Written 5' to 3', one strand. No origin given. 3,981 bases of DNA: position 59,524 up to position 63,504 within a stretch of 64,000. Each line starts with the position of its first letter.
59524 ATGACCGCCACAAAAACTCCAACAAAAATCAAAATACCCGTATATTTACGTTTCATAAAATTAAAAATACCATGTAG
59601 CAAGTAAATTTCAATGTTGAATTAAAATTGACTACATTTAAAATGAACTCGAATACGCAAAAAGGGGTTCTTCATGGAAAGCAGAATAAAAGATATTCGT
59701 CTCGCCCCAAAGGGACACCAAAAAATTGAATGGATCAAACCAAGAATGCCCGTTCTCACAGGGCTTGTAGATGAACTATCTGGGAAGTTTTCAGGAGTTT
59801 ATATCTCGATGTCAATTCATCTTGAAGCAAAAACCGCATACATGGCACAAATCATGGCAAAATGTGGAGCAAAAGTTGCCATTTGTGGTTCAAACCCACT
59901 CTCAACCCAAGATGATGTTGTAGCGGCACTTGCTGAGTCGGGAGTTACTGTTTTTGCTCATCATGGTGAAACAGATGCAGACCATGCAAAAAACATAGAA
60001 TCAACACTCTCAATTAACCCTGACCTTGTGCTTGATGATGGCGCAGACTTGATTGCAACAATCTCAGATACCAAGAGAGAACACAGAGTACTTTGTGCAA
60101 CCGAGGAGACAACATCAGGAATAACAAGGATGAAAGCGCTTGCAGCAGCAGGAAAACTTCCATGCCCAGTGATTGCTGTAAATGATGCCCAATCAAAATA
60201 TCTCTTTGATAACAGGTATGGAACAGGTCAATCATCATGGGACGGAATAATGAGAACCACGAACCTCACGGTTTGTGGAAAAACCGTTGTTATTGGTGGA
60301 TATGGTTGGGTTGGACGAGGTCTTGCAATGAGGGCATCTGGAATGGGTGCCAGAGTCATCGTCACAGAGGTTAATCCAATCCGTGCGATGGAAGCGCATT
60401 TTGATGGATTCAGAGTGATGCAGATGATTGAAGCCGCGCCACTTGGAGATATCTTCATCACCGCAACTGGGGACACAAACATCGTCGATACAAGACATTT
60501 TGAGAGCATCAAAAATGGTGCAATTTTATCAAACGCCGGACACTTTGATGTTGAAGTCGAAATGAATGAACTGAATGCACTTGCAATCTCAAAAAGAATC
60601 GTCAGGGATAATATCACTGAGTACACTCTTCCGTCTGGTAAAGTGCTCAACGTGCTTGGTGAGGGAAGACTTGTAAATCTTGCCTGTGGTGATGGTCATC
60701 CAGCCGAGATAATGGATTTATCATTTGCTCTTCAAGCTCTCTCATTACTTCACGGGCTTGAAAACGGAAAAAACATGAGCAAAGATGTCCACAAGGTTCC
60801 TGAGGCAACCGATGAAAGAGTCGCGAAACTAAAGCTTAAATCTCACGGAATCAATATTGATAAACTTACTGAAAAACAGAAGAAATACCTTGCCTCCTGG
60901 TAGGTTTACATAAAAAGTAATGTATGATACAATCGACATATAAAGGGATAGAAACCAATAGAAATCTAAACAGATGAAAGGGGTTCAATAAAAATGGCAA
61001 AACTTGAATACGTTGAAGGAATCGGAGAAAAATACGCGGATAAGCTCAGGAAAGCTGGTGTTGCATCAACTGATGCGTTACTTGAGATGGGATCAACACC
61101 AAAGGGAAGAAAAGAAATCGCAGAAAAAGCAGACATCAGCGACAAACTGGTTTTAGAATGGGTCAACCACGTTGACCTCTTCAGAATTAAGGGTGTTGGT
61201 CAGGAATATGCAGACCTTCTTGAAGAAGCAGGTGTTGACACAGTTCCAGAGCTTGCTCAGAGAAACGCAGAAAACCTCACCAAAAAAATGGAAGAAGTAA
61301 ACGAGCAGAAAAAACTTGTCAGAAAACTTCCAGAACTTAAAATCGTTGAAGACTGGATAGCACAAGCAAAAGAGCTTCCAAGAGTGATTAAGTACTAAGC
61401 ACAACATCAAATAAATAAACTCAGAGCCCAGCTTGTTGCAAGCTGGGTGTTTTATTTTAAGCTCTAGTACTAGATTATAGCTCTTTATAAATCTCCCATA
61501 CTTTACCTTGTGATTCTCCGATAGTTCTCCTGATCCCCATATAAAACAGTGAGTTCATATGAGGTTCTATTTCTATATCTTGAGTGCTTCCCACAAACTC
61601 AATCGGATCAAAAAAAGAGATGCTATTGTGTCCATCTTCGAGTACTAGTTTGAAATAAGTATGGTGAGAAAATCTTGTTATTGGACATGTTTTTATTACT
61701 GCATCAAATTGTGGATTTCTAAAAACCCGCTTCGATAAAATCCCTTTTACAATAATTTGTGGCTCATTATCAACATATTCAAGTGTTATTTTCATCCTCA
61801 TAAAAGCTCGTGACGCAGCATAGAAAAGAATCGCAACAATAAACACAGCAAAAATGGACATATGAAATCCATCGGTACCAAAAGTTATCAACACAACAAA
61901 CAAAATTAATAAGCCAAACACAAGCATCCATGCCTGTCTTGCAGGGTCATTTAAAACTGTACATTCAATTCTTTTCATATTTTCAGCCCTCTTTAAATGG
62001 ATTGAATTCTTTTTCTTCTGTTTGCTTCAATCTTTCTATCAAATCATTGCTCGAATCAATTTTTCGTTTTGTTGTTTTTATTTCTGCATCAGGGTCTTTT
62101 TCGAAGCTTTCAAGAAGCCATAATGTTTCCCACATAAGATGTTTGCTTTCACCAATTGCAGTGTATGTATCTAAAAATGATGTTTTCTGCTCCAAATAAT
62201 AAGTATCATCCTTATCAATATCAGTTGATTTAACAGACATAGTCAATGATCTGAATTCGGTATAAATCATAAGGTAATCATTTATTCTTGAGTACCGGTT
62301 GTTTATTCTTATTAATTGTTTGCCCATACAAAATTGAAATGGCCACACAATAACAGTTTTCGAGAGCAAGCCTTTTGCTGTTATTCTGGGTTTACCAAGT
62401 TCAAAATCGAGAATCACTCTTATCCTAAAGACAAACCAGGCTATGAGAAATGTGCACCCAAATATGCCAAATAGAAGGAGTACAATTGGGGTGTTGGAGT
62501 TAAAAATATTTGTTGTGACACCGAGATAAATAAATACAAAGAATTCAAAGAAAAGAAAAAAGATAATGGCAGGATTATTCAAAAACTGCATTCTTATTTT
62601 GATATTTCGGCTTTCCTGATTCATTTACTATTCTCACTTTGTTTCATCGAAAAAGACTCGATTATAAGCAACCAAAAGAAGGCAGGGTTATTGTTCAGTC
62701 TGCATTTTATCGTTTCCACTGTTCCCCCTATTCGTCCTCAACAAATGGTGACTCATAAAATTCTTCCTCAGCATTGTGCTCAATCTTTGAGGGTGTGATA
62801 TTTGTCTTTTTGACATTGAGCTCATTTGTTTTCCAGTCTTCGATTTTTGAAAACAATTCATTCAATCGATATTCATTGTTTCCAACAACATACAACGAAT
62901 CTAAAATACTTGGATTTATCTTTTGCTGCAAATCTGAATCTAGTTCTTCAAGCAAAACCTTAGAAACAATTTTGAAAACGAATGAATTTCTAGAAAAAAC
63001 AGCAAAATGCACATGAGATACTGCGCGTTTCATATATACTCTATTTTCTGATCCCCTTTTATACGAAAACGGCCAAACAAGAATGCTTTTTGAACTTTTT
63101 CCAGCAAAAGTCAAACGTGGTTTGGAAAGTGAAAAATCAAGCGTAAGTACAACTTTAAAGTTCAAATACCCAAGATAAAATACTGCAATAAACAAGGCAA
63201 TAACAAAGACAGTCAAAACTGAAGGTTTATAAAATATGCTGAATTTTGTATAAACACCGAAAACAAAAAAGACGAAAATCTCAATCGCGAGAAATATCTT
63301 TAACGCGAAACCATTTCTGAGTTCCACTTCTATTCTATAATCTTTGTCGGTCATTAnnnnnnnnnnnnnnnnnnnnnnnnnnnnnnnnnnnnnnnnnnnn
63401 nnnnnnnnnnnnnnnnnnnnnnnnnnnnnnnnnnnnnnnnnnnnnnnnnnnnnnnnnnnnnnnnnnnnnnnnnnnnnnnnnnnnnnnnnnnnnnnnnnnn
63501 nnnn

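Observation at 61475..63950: Array of at least four tandem paralogous 2TM proteins with a conserved acidic C-terminal 'F-x-x-P-F-V-(E/G)-E' tail, continuing beyond the window edge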

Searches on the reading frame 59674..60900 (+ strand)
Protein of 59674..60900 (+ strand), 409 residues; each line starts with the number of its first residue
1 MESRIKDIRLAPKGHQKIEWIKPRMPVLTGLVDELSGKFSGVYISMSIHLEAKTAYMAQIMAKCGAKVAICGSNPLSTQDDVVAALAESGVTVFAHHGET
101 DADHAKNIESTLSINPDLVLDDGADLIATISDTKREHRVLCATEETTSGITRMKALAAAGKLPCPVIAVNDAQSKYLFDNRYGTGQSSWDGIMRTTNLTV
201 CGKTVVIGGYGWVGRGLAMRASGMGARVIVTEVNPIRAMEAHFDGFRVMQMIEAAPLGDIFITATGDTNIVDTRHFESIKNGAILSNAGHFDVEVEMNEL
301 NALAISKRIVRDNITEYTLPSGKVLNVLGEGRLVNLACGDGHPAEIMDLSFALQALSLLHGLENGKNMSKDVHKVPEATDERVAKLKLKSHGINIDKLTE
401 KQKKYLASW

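Call 10: search_protein_families(library=pfam, proteins=[window:59674-60900:+], max_evalue=0.001)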
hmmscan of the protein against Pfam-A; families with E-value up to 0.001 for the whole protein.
window:59674-60900:+ (409 aa): 4 families
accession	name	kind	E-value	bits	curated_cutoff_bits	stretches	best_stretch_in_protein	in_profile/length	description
PF00670.27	AdoHcyase_NAD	-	8.9e-50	169.4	27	1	180-340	1-161/162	S-adenosyl-L-homocysteine hydrolase, NAD binding domain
PF05221.23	AdoHcyase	-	9.6e-46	156.7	25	2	4-136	3-142/299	S-adenosyl-L-homocysteine hydrolase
PF02826.25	2-Hacid_dh_C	-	1.3e-09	38.1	25.1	1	187-293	21-131/178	D-isomer specific 2-hydroxyacid dehydrogenase, NAD binding domain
PF07991.19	KARI_N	-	2e-05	24.7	20.6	1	202-296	4-102/165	Acetohydroxy acid isomeroreductase, NADPH-binding domain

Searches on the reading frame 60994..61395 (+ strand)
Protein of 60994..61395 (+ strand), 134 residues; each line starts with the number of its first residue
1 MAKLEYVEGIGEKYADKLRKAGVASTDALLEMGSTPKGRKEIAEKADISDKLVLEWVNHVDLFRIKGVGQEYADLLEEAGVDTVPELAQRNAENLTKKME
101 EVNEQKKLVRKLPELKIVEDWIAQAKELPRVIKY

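Call 10: search_protein_families(library=pfam, proteins=[window:60994-61395:+], max_evalue=0.001)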
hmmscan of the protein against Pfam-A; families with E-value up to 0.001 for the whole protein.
window:60994-61395:+ (134 aa): 7 families
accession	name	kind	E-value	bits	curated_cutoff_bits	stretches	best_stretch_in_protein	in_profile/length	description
PF14229.12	DUF4332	-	1.8e-44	151.2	23.2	1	8-128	1-122/122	Domain of unknown function (DUF4332)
PF14520.12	HHH_5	-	3.1e-11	44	27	2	6-57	6-52/57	Helix-hairpin-helix domain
PF11731.14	Cdd1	-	5.4e-07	30.2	25.5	0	61-106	7-52/86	Pathogenicity locus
PF07647.24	SAM_2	-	1.6e-05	25.4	20.5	0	67-115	17-65/66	SAM domain (Sterile alpha motif)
PF10391.15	DNA_pol_lambd_f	-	3.7e-05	23.9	29.8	0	63-99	4-40/51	Fingers domain of DNA polymerase lambda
PF00416.27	Ribosomal_S13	-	0.00065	20.5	31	0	61-105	16-61/128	Ribosomal protein S13/S18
PF04994.19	TfoX_C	-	0.00092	19.7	23.1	0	3-35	4-36/81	TfoX C-terminal domain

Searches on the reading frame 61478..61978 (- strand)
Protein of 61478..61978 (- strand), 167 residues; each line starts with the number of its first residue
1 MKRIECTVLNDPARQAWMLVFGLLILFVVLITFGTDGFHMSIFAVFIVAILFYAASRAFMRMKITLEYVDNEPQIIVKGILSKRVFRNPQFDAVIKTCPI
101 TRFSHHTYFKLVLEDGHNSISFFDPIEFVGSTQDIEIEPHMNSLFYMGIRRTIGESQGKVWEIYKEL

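Call 5: search_protein_families(library=pfam, proteins=[window:61478-61978:-], max_evalue=10)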
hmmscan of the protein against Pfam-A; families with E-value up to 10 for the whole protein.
window:61478-61978:- (167 aa): 4 families
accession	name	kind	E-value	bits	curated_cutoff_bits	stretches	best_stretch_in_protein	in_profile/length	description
PF15071.11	TMEM220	-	0.018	16.2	27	1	9-55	10-57/100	Transmembrane family 220, helix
PF11992.13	TgpA_N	-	0.028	13.8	30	1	12-58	98-144/333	TgpA N-terminal domain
PF13567.11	DUF4131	-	0.19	11.8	31.6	1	16-85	7-77/165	Domain of unknown function (DUF4131)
PF13727.12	CoA_binding_3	-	0.34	11.3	25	1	15-64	23-70/175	CoA-binding domain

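Call 17: search_protein_families(library=ncbifam, proteins=[window:61478-61978:-], max_evalue=0.1)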
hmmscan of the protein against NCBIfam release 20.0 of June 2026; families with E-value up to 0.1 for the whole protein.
window:61478-61978:- (167 aa): 0 families

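Call 18: search_protein_families(library=padloc, proteins=[window:61478-61978:-], max_evalue=1)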
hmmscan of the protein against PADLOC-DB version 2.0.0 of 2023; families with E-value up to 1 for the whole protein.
window:61478-61978:- (167 aa): 0 families

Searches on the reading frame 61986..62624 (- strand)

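Call 5: search_protein_families(library=pfam, proteins=[window:61986-62624:-], max_evalue=10)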
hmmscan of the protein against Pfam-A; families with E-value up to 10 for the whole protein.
window:61986-62624:- (213 aa): 3 families
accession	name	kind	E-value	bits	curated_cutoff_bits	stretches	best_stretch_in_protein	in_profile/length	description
PF24838.2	8xMP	-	0.043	14.1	30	1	20-65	22-68/136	Octameric membrane protein family (8xMP)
PF08647.16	BRE1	-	0.07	13.7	27.9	1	179-205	58-84/95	BRE1 E3 ubiquitin ligase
PF06305.16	LapA_dom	-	2.1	8.8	28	1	43-67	15-39/64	Lipopolysaccharide assembly protein A domain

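Call 17: search_protein_families(library=ncbifam, proteins=[window:61986-62624:-], max_evalue=0.1)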
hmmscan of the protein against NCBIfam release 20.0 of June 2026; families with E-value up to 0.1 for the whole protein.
window:61986-62624:- (213 aa): 0 families

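Call 18: search_protein_families(library=padloc, proteins=[window:61986-62624:-], max_evalue=1)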
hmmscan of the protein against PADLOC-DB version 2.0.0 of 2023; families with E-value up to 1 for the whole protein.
window:61986-62624:- (213 aa): 0 families

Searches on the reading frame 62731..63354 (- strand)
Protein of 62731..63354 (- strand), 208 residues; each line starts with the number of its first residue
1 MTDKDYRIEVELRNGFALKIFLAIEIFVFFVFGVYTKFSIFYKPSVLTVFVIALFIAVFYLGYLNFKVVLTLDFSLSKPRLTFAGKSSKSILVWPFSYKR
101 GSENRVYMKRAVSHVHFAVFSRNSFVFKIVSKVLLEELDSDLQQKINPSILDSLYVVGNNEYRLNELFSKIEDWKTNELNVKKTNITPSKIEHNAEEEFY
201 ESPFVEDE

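Call 5: search_protein_families(library=pfam, proteins=[window:62731-63354:-], max_evalue=10)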
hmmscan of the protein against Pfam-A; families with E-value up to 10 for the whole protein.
window:62731-63354:- (208 aa): 2 families
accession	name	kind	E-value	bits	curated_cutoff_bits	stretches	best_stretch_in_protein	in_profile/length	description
PF20543.3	CowN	-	0.14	13.2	27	1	145-177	51-83/94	N2-fixation sustaining protein CowN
PF11368.13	DUF3169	-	1.1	9.3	31.6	1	6-62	95-153/250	Protein of unknown function (DUF3169)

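Call 13: list_cluster_members(proteins=[P0001, P0002, P0003, window:62731-63354:-])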
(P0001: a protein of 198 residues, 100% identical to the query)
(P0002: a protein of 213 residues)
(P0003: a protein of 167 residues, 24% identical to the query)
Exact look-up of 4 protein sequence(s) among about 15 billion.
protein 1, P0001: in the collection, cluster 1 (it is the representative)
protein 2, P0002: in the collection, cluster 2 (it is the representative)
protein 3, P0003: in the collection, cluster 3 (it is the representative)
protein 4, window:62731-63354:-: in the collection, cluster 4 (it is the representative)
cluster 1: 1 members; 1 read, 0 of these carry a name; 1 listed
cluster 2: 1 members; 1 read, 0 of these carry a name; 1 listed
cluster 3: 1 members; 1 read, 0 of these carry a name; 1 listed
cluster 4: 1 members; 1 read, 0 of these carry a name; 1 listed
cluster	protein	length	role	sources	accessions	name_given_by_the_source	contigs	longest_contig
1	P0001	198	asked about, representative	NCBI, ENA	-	-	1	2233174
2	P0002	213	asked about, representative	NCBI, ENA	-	-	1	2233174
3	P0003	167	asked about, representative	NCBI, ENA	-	-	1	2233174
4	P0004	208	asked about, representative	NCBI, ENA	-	-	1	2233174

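Call 17: search_protein_families(library=ncbifam, proteins=[window:62731-63354:-], max_evalue=0.1)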
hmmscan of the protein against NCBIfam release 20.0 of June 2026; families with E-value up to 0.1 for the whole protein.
window:62731-63354:- (208 aa): 0 families

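Call 18: search_protein_families(library=padloc, proteins=[window:62731-63354:-], max_evalue=1)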
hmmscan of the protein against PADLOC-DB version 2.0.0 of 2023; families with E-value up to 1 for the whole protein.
window:62731-63354:- (208 aa): 0 families
